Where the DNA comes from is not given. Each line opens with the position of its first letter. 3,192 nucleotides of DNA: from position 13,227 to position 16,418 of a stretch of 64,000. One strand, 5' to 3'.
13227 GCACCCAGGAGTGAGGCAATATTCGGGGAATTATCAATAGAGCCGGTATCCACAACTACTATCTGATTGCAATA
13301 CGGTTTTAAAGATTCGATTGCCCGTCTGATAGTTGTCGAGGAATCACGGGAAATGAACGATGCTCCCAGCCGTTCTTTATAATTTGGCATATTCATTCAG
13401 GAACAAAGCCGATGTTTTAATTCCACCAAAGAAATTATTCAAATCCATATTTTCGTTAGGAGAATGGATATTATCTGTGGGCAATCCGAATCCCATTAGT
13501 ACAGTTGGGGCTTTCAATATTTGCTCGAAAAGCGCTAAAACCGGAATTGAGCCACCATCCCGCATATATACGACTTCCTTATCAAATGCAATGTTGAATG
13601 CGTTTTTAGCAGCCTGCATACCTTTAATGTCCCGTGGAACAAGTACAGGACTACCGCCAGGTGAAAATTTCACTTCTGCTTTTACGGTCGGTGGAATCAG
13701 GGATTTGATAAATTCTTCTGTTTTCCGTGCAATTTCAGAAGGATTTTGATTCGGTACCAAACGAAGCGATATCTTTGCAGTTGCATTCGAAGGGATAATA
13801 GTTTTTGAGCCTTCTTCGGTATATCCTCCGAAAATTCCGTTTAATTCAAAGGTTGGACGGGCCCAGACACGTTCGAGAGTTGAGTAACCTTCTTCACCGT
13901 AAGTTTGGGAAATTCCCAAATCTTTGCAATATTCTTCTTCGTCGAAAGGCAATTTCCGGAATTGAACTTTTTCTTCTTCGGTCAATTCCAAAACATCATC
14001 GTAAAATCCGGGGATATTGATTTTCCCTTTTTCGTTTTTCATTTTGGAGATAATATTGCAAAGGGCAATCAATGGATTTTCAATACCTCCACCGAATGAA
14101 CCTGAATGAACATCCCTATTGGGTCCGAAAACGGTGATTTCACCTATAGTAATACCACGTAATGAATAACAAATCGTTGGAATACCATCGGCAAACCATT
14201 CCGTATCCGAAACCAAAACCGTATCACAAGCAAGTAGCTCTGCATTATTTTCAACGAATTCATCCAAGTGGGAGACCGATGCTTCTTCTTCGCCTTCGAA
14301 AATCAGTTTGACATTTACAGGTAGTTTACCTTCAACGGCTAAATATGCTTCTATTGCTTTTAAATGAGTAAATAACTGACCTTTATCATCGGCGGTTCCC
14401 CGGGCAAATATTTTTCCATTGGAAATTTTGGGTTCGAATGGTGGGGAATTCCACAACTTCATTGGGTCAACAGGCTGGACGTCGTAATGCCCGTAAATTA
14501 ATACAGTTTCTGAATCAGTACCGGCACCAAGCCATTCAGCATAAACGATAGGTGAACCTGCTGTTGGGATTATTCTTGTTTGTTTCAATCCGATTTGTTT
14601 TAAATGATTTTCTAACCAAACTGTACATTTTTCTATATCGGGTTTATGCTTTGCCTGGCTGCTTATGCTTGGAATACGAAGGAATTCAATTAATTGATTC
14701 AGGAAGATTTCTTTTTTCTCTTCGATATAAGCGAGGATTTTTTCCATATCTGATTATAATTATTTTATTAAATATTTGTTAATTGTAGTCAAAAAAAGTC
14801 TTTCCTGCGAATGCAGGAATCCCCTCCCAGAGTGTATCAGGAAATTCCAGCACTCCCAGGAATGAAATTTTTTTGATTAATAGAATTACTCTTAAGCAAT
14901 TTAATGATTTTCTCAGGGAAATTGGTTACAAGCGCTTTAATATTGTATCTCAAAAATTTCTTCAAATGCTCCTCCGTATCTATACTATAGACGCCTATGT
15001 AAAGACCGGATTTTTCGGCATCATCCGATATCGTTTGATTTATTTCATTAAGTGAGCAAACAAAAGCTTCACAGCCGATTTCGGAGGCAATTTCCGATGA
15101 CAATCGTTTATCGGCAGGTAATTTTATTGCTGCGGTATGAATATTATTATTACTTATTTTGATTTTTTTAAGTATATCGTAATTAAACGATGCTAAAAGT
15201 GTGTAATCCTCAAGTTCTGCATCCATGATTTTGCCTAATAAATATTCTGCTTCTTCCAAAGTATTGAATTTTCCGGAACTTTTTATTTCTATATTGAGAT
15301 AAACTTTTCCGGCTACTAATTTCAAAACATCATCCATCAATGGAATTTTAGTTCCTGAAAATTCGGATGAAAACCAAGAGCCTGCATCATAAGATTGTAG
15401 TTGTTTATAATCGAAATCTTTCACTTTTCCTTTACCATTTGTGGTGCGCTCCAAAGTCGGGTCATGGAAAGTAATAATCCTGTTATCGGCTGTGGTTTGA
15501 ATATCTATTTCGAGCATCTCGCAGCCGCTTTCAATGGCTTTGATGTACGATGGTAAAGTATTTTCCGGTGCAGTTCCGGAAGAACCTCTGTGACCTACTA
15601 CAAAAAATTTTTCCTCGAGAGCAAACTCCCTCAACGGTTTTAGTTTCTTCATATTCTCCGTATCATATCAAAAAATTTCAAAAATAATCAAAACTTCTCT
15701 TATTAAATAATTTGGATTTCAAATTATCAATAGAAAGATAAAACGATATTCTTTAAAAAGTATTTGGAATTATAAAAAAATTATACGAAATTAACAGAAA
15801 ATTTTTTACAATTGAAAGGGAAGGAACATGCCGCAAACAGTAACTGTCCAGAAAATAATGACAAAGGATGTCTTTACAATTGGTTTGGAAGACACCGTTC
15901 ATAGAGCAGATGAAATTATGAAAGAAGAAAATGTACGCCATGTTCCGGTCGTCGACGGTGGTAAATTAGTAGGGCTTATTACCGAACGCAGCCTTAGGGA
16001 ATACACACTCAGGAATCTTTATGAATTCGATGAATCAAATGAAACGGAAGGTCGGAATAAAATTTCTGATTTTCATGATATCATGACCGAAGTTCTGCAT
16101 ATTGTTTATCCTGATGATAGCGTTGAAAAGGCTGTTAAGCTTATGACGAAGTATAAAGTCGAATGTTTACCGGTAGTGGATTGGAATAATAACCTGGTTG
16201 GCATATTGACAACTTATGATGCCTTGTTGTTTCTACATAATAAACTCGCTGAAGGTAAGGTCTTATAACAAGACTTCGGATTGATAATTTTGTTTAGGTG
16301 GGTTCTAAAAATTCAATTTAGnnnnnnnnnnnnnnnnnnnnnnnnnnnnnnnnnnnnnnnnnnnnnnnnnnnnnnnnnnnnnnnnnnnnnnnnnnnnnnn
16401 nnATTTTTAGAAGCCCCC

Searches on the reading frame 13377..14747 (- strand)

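Call 14: search_protein_families(library=pfam, proteins=[window:13377-14747:-])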
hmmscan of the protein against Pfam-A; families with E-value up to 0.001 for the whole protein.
window:13377-14747:- (456 aa): 2 families
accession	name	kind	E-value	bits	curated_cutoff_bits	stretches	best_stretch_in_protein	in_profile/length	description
PF01546.33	Peptidase_M20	-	1.2e-30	107.5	24.6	1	83-451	1-205/206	Peptidase family M20/M25/M40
PF07687.19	M20_dimer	-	5.1e-17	62.2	21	1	195-352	2-104/107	Peptidase dimerisation domain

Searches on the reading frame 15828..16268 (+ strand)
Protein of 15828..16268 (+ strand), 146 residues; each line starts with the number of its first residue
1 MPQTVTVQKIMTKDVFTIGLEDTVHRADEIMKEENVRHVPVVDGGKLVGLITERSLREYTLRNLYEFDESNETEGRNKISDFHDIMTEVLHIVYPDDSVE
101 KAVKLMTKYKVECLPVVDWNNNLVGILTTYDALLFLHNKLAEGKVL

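Call 46: search_protein_families(library=pfam, proteins=[window:15828-16268:+], max_evalue=0.01)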
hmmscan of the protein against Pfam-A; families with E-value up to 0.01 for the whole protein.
window:15828-16268:+ (146 aa): 1 family
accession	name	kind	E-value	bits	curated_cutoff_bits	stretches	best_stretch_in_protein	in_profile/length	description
PF00571.33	CBS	-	9.5e-29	99.9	24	2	7-59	1-54/57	CBS domain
